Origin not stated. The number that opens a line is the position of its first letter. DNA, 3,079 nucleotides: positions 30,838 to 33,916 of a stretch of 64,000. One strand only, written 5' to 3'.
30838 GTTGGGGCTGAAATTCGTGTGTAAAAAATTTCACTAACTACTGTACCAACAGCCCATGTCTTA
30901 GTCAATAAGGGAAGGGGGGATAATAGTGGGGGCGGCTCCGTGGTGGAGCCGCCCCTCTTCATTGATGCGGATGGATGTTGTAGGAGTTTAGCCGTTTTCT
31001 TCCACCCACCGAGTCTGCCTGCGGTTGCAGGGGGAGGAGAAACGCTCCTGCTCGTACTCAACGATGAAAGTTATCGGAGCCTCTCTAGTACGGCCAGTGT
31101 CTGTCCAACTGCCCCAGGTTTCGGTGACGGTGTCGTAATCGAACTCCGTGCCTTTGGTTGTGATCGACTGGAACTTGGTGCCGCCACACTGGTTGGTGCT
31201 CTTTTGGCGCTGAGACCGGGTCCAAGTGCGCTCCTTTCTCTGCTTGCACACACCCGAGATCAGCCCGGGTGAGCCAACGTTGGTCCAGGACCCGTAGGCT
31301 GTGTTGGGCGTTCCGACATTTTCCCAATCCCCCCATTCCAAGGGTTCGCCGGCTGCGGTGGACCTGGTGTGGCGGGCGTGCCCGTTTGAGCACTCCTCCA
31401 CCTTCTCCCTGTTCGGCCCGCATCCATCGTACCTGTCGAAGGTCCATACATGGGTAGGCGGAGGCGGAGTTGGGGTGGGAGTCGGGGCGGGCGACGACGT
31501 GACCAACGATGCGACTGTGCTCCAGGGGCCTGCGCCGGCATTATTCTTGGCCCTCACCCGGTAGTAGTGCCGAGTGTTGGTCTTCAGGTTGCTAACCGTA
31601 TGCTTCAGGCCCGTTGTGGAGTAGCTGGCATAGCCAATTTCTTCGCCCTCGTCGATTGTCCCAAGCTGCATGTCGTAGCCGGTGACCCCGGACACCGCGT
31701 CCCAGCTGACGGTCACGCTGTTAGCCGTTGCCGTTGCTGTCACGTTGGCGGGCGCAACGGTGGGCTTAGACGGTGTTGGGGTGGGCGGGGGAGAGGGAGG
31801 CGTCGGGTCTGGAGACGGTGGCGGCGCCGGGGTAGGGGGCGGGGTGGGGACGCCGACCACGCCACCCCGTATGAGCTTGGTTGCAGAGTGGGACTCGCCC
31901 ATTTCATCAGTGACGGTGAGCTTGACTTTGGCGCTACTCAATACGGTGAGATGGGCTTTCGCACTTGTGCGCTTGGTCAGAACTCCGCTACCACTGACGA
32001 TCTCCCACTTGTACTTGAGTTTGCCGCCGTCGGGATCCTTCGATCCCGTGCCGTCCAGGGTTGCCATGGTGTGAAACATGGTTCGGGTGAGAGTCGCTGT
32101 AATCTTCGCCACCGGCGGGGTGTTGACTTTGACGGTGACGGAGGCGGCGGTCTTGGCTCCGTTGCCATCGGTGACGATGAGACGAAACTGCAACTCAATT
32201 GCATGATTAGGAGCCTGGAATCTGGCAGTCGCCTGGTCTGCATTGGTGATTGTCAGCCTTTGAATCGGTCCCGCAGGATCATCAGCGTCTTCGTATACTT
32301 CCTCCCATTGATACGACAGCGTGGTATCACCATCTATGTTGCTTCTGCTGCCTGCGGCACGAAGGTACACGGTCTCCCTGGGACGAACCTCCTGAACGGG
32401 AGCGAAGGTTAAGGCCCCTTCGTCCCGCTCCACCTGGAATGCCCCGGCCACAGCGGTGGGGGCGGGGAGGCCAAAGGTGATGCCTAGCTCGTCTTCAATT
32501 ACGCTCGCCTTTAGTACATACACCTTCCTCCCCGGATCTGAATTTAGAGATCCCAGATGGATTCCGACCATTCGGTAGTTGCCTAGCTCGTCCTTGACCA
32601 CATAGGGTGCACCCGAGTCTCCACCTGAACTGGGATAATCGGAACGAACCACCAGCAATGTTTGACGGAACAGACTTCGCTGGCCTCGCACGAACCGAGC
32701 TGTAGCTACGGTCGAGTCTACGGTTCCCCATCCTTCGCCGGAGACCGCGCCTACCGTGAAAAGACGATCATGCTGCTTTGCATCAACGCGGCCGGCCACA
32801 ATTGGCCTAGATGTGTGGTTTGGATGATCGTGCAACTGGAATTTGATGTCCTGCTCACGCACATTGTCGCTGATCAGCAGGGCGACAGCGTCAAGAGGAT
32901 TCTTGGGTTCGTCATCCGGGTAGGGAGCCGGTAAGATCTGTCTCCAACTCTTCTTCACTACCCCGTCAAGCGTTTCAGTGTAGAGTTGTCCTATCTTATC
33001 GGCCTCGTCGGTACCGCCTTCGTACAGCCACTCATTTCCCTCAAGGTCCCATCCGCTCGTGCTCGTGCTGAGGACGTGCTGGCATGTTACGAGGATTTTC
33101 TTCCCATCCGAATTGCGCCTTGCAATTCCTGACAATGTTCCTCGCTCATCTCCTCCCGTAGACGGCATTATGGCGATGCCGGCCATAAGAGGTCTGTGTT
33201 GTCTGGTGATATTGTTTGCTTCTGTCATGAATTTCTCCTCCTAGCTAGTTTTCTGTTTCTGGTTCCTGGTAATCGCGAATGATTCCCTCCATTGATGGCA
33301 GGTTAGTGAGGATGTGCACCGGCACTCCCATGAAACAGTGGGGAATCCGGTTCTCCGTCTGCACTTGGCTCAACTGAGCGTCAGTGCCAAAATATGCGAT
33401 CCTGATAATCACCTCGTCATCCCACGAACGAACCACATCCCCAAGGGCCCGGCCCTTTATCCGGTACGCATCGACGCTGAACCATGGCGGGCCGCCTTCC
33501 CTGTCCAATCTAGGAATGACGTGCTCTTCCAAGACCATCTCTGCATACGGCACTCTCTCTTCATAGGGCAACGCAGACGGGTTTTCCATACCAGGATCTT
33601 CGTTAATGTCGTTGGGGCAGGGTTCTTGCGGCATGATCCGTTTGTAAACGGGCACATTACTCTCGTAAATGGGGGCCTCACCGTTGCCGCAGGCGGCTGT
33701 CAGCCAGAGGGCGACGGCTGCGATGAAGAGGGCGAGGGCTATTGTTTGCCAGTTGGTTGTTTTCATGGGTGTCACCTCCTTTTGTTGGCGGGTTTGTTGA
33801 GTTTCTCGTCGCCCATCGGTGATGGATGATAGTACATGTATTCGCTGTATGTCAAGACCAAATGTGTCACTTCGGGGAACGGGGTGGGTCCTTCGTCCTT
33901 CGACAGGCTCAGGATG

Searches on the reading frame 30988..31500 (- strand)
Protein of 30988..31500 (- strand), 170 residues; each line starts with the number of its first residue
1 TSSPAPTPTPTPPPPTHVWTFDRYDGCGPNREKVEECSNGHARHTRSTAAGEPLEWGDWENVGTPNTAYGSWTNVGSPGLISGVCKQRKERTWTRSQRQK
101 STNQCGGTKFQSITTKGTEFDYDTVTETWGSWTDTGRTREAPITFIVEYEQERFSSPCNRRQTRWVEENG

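Call 11: search_protein_families(library=pfam, proteins=[window:30988-31500:-], max_evalue=10)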
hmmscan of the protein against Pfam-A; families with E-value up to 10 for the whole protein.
window:30988-31500:- (170 aa): 1 family
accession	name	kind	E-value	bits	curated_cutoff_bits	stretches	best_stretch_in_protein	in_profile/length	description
PF17166.9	DUF5126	-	0.096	13.1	27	1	72-143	25-96/104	Domain of unknown function (DUF5126)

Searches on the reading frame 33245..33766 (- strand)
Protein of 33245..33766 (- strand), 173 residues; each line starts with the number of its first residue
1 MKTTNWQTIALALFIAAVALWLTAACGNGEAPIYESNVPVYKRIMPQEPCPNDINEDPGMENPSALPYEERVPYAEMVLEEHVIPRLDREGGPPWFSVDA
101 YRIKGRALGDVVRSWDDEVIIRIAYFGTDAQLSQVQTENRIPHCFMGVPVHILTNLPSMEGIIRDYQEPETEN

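Call 8: search_protein_families(library=pfam, proteins=[window:33245-33766:-], max_evalue=0.1)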
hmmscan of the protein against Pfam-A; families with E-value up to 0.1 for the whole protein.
window:33245-33766:- (173 aa): 0 families

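Call 9: search_protein_families(library=ncbifam, proteins=[window:33245-33766:-], max_evalue=0.1)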
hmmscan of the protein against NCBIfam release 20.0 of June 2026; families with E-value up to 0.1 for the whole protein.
window:33245-33766:- (173 aa): 0 families

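Call 30: find_homologous_proteins(query=window:33245-33766:-, max_evalue=0.001)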
Query window:33245-33766:- (173 aa): 8 proteins with E <= 0.001 among 121 candidates.
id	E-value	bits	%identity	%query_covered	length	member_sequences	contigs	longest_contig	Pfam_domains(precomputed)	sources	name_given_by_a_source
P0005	8.4e-103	360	90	100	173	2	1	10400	-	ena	-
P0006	1.6e-64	235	64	99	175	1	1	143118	-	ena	-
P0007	1.1e-63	232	62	100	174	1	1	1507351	-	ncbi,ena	-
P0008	2.7e-53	198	56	99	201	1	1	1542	-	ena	-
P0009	6.3e-20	90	40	90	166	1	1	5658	-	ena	-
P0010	6.0e-12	64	33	89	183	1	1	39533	-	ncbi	-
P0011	1.1e-7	50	84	18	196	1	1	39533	-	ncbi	-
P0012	2.5e-6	45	79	19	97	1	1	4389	-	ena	-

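Call 38: predict_structure(alignment_id=A3)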
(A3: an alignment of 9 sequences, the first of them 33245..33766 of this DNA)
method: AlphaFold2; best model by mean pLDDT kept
length: 173 residues; sequences in the alignment: 9
mean_pLDDT: 59.3   pTM: 0.54
mean pLDDT of the five models: 59.3, 57.4, 56.2, 48.8, 46.8
residues with pLDDT >= 90: 1; 70-90: 60; 50-70: 50; < 50: 62
segments of 3 or more residues with pLDDT < 50: 27-47, 105-114, 127-136, 156-173
pLDDT, mean of each block of 10 residues (from residue 1): 68 81 50 33 48 63 73 87 74 64 53 58 60 45 74 51 34 33
secondary structure, 60 per line:
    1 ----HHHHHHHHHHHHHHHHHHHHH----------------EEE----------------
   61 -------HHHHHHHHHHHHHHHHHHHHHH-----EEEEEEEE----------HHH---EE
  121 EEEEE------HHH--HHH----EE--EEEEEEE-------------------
elements in order: H5-25 E42-44 H68-89 E95-102 E119-125 E148-154

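Call 42: fold_search(model_id=the predicted structure, library=pdb)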
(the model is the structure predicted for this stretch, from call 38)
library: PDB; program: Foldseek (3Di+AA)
matches with E <= 10: 309; with E <= 0.001: 0
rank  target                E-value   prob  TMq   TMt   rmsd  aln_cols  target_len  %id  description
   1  4isb_A                1.5e-01  0.16  0.19  0.09   6.1        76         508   17  Crystal Structure of Apo Mtb FadD10 (released 2013-05-08)
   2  5loc_A                3.5e-01  0.08  0.19  0.13  14.3       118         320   15  Crystal structure of the engineered D-Amino Acid Dehydrogenase (DAADH) (released 2017-08-16)
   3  6p06_A                4.3e-01  0.23  0.27  0.20   6.2        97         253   15  Ternary structure of the E52D mutant of ANT-4 with Neomycin and AMPCPP (released 2020-01-29)
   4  7w59_R                4.9e-01  0.03  0.14  0.09  24.8       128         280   16  The cryo-EM structure of human pre-C*-I complex (released 2022-06-22)
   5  3pro_C                5.6e-01  0.38  0.26  0.29   4.1        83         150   14  ALPHA-LYTIC PROTEASE COMPLEXED WITH C-TERMINAL TRUNCATED PRO REGION (released 1999-04-27)
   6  6ihk_A                6.8e-01  0.10  0.19  0.07   7.2        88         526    9  Structure of MMPA CoA ligase in complex with ADP (released 2019-07-03)
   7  6h1b_A                7.3e-01  0.11  0.20  0.09   6.2        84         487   15  Structure of amide bond synthetase Mcba K483A mutant from Marinactinospora thermotolerans (released 2018-09-05)
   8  8i3i_A                7.8e-01  0.12  0.20  0.09   6.1        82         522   12  Acyl-ACP synthetase structure bound to AMP-PNP in the presence of MgCl2 (released 2024-01-24)
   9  3j80_H                8.9e-01  0.09  0.22  0.21  10.5       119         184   13  CryoEM structure of 40S-eIF1-eIF1A preinitiation complex (released 2014-11-05)
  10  4lt6_A                9.5e-01  0.11  0.22  0.11   7.3       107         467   10  Crystal Structure of human poly(A) polymerase gamma (released 2013-10-09)
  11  4lt6_B                9.5e-01  0.08  0.21  0.11  11.0       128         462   10  Crystal Structure of human poly(A) polymerase gamma (released 2013-10-09)
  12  5loa_A                9.5e-01  0.06  0.19  0.13  14.5       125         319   17  Crystal structure of the engineered D-Amino Acid Dehydrogenase (DAADH) bound to NADP+ (released 2017-08-16)
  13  4mh4_A                1.0e+00  0.13  0.27  0.32   9.6       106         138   13  Crystal Structure of OsmC-like protein from Burkholderia cenocepacia J2315 (released 2013-10-16)
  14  5n9w_B                1.0e+00  0.09  0.21  0.10   7.7        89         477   13  Structure of adenylation domain THR1 involved in the biosynthesis of 4-chlorothreonine in Streptomyces SP.OH-5093, apo (released 2017-07-26)
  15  6h1b_B                1.0e+00  0.09  0.18  0.08   7.5        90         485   14  Structure of amide bond synthetase Mcba K483A mutant from Marinactinospora thermotolerans (released 2018-09-05)
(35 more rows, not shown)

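Call 44: search_protein_families(library=pfam, alignment_id=A5, max_evalue=10)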
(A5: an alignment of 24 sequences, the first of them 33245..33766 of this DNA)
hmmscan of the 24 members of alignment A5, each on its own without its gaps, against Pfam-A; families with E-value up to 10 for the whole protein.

A. member 1, window:33245-33766:- (173 aa): 0 families

B. families by the number of members that match (of 24 scanned): 11 families
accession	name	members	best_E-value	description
PF25608.1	NAL1_N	8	2.6e-08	NARROW LEAF 1 N-terminal domain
PF11508.13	DUF3218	2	0.0032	Protein of unknown function (DUF3218)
PF13406.11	SLT_2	2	0.18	Transglycosylase SLT domain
PF20436.4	LonB_AAA-LID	1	0.023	Archaeal LonB, AAA+ ATPase LID domain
PF04886.17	PT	1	0.047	PT disordered repeat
PF20553.4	Methyltransf_35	1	0.085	Putative O-methyltransferase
PF05984.18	Cytomega_UL20A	1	0.092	Cytomegalovirus UL20A protein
PF17293.8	Arm-DNA-bind_5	1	0.12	Arm DNA-binding domain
PF02942.19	Flu_B_NS1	1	0.18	Influenza B non-structural protein (NS1)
PF01991.23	vATP-synt_E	1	0.24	ATP synthase (E/31 kDa) subunit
PF24112.1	Amanitin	1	0.25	Amanitin toxin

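Call 51: search_solved_structures(query=A5, max_evalue=10, show_alignments=2)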
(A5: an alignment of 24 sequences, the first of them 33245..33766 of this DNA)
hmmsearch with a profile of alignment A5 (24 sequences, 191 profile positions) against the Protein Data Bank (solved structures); distinct sequences matched with E-value up to 10: 4.
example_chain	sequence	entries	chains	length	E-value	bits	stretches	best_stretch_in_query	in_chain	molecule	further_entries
6hyg_A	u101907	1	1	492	0.91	12.9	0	148-186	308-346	IgHG1 and IgHG4 hybrid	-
6xdj_A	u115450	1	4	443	1.1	12.6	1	72-150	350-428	Maltodextrin-binding protein,Transcriptional regulatory protein SIN3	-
6xaw_A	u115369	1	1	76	1.3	12.3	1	93-150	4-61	Transcriptional regulatory protein SIN3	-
8w6e_A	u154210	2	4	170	1.5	12.2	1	72-124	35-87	HBC599 in complex with wFAP1.1 | wFAP1.1 structure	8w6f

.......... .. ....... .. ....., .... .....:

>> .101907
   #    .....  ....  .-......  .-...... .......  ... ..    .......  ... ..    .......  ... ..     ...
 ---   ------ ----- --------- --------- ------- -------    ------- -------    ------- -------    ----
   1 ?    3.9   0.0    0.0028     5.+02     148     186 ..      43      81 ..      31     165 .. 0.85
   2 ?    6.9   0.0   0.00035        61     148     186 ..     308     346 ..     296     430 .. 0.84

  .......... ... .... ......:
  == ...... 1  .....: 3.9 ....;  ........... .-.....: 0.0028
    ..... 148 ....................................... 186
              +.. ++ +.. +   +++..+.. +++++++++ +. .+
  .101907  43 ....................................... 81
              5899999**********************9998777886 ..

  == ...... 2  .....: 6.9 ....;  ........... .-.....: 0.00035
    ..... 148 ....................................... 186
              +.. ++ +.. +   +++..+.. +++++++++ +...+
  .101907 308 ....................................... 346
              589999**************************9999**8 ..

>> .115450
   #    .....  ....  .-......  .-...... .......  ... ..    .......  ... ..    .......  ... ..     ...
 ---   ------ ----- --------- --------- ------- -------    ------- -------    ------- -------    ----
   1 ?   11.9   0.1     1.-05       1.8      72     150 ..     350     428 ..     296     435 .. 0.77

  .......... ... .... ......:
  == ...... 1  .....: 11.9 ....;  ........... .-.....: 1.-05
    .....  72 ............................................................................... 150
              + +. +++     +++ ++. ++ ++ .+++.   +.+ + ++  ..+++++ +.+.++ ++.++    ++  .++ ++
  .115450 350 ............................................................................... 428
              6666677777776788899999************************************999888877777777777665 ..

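Call 53: find_encoding_contigs(protein=P0005, flank=10000)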
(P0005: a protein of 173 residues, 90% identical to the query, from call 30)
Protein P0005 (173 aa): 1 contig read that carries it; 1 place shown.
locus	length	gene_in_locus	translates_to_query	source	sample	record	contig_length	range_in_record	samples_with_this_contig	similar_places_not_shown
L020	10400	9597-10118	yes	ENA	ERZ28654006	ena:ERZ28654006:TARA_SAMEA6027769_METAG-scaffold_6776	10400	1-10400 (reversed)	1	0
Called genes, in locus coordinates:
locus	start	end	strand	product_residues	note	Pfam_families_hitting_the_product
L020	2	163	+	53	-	?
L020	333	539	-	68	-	PF01197:Ribosomal_L31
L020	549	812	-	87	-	PF01016:Ribosomal_L27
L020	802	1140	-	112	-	PF00829:Ribosomal_L21p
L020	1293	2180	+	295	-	-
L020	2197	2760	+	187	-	PF28474:DUF8412, PF13376:OmdA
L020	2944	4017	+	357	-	PF02912:Phe_tRNA-synt_N, PF01409:tRNA-synt_2d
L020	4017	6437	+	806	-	PF01588:tRNA_bind, PF03483:B3_4, PF03484:B5, PF17759:tRNA_synthFbeta, PF03147:FDX-ACB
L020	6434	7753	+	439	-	PF03453:MoeA_N, PF00994:MoCF_biosynth, PF03454:MoeA_C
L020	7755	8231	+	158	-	-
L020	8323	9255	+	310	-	PF09678:Caa3_CtaG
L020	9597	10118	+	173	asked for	-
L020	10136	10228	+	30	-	-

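Call 54: find_encoding_contigs(protein=P0006, flank=10000)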
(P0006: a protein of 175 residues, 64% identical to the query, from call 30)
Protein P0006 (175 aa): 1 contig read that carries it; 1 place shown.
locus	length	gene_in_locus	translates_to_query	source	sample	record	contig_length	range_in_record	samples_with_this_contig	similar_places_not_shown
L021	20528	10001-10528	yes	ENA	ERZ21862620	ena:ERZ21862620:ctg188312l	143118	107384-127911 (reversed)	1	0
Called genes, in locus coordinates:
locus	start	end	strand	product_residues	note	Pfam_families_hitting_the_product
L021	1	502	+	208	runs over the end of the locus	PF01502:PRA-CH, PF01503:PRA-PH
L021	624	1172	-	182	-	PF07136:DUF1385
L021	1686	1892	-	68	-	PF01197:Ribosomal_L31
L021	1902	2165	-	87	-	PF01016:Ribosomal_L27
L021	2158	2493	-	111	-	PF00829:Ribosomal_L21p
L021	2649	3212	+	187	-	PF28474:DUF8412, PF13376:OmdA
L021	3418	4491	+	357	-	PF02912:Phe_tRNA-synt_N, PF01409:tRNA-synt_2d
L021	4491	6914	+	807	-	PF01588:tRNA_bind, PF03483:B3_4, PF03484:B5, PF17759:tRNA_synthFbeta, PF03147:FDX-ACB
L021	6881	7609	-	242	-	-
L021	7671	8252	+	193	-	PF00994:MoCF_biosynth, PF03454:MoeA_C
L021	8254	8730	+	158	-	-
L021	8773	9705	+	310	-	PF09678:Caa3_CtaG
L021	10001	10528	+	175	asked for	-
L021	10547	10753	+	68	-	-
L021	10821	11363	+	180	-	-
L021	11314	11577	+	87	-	-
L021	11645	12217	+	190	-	-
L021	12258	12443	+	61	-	-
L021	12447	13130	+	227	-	-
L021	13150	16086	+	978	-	PF22352:K319L-like_PKD, PF17963:Big_9 (weak), PF18911:PKD_4 (weak), PF22352:K319L-like_PKD, PF00041:fn3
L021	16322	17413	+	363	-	PF02790:COX2_TM, PF00116:COX2, PF00034:Cytochrom_C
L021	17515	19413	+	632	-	PF00115:COX1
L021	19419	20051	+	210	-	PF00510:COX3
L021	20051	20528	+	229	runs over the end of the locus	PF03626:COX4_pro, PF00034:Cytochrom_C (weak), PF13442:Cytochrome_CBB3 (weak)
